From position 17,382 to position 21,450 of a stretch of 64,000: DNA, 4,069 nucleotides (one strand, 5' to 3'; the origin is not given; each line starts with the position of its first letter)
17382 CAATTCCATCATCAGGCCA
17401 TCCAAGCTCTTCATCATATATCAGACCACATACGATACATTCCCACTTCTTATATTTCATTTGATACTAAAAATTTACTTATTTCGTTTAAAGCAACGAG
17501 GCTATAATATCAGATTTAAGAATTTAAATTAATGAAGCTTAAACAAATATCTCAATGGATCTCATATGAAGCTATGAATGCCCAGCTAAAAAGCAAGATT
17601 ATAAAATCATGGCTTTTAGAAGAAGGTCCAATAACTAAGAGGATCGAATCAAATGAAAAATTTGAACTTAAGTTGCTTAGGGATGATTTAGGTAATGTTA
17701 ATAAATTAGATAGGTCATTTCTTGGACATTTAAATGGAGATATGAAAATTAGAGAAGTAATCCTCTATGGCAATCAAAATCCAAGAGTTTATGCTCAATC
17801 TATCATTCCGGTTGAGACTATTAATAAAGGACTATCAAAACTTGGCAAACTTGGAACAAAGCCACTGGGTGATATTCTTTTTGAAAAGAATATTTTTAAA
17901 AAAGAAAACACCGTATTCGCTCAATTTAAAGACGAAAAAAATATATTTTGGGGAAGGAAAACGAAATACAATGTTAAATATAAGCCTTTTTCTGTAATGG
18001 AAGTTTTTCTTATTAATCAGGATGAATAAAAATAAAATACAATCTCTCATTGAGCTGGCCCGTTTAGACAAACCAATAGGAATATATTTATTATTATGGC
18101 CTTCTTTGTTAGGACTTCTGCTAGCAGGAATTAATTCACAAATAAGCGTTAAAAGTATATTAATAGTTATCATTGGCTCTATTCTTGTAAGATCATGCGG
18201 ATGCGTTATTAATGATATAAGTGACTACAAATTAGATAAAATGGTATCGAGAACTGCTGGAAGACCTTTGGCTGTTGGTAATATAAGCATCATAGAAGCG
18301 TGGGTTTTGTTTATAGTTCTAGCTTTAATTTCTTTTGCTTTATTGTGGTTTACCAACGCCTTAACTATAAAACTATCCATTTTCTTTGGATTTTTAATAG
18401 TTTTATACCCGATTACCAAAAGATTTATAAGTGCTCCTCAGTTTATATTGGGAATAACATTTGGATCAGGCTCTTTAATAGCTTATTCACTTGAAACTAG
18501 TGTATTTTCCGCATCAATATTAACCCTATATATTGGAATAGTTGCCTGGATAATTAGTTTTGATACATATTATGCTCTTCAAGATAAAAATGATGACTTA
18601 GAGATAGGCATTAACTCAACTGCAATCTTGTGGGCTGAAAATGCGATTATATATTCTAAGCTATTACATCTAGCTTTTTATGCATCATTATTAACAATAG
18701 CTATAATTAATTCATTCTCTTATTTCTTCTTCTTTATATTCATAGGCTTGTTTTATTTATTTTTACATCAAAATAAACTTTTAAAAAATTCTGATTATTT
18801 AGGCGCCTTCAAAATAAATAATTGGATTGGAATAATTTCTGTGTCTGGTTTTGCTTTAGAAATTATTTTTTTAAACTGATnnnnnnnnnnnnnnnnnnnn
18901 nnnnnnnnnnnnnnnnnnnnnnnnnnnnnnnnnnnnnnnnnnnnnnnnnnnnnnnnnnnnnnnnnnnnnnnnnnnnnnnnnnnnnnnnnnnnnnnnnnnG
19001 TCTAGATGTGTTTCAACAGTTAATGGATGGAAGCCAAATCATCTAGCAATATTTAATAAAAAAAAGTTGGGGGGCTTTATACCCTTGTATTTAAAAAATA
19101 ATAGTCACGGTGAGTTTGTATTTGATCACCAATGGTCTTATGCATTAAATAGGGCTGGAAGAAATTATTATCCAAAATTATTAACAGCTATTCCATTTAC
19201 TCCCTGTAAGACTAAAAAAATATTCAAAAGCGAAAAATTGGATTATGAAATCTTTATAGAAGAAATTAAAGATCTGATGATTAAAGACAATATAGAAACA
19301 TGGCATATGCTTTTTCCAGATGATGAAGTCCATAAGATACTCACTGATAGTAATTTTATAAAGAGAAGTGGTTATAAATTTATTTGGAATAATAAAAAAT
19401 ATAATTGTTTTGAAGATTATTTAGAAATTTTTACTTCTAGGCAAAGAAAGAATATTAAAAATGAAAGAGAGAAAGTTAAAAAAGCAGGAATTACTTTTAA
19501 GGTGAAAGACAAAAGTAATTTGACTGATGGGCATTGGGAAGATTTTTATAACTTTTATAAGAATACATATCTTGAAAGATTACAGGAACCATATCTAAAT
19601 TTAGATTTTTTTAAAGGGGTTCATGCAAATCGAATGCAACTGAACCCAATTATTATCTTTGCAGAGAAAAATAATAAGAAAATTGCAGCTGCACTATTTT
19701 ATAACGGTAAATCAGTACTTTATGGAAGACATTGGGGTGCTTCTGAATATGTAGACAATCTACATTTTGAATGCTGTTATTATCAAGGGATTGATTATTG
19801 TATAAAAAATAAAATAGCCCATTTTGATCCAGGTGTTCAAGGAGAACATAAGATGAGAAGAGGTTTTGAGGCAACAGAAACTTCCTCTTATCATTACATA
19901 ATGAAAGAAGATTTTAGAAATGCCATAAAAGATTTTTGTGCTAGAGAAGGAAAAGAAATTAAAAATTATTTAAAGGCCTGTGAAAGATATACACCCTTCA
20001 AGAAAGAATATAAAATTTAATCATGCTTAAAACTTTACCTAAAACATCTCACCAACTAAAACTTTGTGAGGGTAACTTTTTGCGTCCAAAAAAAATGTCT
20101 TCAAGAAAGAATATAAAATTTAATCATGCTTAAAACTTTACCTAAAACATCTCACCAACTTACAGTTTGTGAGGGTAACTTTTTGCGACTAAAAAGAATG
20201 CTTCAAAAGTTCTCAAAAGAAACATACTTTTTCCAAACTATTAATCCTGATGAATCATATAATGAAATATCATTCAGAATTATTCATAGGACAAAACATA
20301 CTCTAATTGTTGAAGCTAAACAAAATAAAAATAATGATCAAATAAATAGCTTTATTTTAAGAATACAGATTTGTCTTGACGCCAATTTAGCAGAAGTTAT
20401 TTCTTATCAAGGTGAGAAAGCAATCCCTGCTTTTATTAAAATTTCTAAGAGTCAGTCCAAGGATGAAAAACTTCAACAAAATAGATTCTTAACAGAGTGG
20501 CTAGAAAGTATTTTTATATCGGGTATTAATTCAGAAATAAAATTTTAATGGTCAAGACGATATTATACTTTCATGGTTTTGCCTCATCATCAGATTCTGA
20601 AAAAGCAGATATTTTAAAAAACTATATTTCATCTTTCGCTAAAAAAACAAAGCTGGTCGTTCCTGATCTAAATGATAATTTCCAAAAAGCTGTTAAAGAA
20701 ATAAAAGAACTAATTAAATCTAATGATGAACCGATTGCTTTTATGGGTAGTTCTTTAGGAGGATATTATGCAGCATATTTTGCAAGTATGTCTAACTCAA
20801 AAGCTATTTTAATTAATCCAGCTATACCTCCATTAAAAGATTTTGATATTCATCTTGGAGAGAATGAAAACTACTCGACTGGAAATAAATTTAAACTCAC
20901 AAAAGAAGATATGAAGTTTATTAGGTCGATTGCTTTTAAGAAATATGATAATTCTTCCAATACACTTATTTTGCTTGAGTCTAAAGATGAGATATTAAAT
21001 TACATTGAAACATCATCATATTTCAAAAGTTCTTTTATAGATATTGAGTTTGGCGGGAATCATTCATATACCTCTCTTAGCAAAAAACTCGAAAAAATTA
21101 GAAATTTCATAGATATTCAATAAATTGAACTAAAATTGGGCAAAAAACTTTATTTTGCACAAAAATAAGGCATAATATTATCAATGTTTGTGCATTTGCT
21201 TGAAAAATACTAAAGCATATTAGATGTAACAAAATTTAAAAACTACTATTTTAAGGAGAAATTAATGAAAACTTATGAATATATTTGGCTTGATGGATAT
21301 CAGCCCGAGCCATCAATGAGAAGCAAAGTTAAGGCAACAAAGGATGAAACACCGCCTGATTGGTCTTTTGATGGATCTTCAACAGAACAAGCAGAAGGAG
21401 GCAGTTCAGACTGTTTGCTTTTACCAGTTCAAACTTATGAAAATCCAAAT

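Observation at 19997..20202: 103-bp tandem duplication straddling a gene junction, with one perfect and one diverged segment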

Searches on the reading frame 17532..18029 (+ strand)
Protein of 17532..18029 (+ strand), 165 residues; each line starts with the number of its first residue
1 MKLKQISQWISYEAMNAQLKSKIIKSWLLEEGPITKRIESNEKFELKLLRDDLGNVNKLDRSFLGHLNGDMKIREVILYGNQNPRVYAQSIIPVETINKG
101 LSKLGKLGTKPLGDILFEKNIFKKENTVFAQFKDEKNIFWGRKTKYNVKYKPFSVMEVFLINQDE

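Call 5: search_protein_families(library=pfam, proteins=[window:17532-18029:+], max_evalue=0.01)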
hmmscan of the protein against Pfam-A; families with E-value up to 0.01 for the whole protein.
window:17532-18029:+ (165 aa): 2 families
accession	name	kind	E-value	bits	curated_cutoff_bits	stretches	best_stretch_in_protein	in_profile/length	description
PF04345.18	Chor_lyase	-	1.6e-20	73.9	23.6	1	16-161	12-159/168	Chorismate lyase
PF01947.21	Rv2949c-like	-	0.0022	18.4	22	0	64-152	40-133/149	Chorismate pyruvate-lyase Rv2949c-like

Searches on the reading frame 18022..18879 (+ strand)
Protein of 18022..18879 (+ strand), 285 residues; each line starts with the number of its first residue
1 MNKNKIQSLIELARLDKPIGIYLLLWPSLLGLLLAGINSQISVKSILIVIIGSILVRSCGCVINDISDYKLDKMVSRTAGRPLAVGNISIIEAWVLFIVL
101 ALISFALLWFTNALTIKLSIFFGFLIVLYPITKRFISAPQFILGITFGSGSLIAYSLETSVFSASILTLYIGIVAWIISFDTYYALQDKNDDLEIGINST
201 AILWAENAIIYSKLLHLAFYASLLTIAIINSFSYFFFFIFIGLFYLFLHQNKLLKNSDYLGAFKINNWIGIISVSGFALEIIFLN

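Call 5: search_protein_families(library=pfam, proteins=[window:18022-18879:+], max_evalue=0.01)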
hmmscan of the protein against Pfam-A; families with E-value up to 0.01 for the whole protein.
window:18022-18879:+ (285 aa): 1 family
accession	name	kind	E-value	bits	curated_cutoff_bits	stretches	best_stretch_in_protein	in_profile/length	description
PF01040.23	UbiA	-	1.9e-46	158.8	34.2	1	24-257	1-237/250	UbiA prenyltransferase family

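Call 49: find_encoding_contigs(protein=window:18022-18879:+, flank=2600, max_places=10)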
Protein window:18022-18879:+ (285 aa): no gene with exactly this product is on record in the collection.

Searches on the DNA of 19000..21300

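Call 35: search_rna_families(source=window, start=19000, end=21300, threshold=evalue, max_evalue=1)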
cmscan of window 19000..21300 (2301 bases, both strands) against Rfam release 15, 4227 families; matches with E-value up to 1: 1.
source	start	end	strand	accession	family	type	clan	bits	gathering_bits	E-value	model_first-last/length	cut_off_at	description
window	21140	21232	-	RF02449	ncr1015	Gene; sRNA;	-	25.7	60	0.82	1-121/121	no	Bacillus sRNA ncr1015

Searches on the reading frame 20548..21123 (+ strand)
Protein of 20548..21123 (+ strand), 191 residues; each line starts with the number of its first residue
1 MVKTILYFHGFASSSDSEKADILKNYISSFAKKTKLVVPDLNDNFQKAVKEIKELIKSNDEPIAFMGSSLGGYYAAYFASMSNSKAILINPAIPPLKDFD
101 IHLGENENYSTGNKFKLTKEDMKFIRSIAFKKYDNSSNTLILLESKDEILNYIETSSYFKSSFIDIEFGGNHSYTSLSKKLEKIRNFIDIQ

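Call 5: search_protein_families(library=pfam, proteins=[window:20548-21123:+], max_evalue=0.01)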
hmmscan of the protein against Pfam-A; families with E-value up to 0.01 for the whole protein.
window:20548-21123:+ (191 aa): 5 families
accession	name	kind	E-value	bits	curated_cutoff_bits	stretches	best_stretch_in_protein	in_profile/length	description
PF05728.18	UPF0227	-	9.2e-39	133.7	21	1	5-188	2-186/187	Uncharacterised protein family (UPF0227)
PF20408.4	Abhydrolase_11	-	0.0024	18.1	27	1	26-88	41-103/193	Alpha/beta hydrolase domain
PF12146.15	Hydrolase_4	-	0.0025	17.6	27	1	40-94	61-112/239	Serine aminopeptidase, S33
PF07859.19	Abhydrolase_3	-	0.0026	18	25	1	48-135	55-149/210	alpha/beta hydrolase fold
PF03959.19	FSH1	-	0.0043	17.2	21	0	35-86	78-126/211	Serine hydrolase (FSH1)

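Call 6: search_protein_families(library=ncbifam, proteins=[window:20548-21123:+], max_evalue=0.01)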
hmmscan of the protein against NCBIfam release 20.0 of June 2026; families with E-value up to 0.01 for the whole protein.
window:20548-21123:+ (191 aa): 5 families
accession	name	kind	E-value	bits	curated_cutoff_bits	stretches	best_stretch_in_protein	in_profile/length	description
NF008291.0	PRK11071.1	equivalog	3.2e-37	128.1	252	1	3-190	2-190/193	esterase YqiA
NF003431.1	PRK04940.1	equivalog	5.1e-14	52.8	240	1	5-189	2-178/180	alpha/beta hydrolase YcfP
NF033892.1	XcbB_CpsF_sero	subfamily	0.00019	20.8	125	1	38-167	136-248/291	XcbB/CpsF family capsular polysaccharide biosynthesis protein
NF047388.1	SA1320_fam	subfamily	0.00043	18.9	230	1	44-97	34-89/644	SA1320 family protein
TIGR03695.1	menH_SHCHC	equivalog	0.0089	15.5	208.55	0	40-84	48-94/252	2-succinyl-6-hydroxy-2,4-cyclohexadiene-1-carboxylate synthase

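Call 17: find_encoding_contigs(protein=window:20548-21123:+, flank=2500, max_places=10)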
Protein window:20548-21123:+ (191 aa): no gene with exactly this product is on record in the collection.
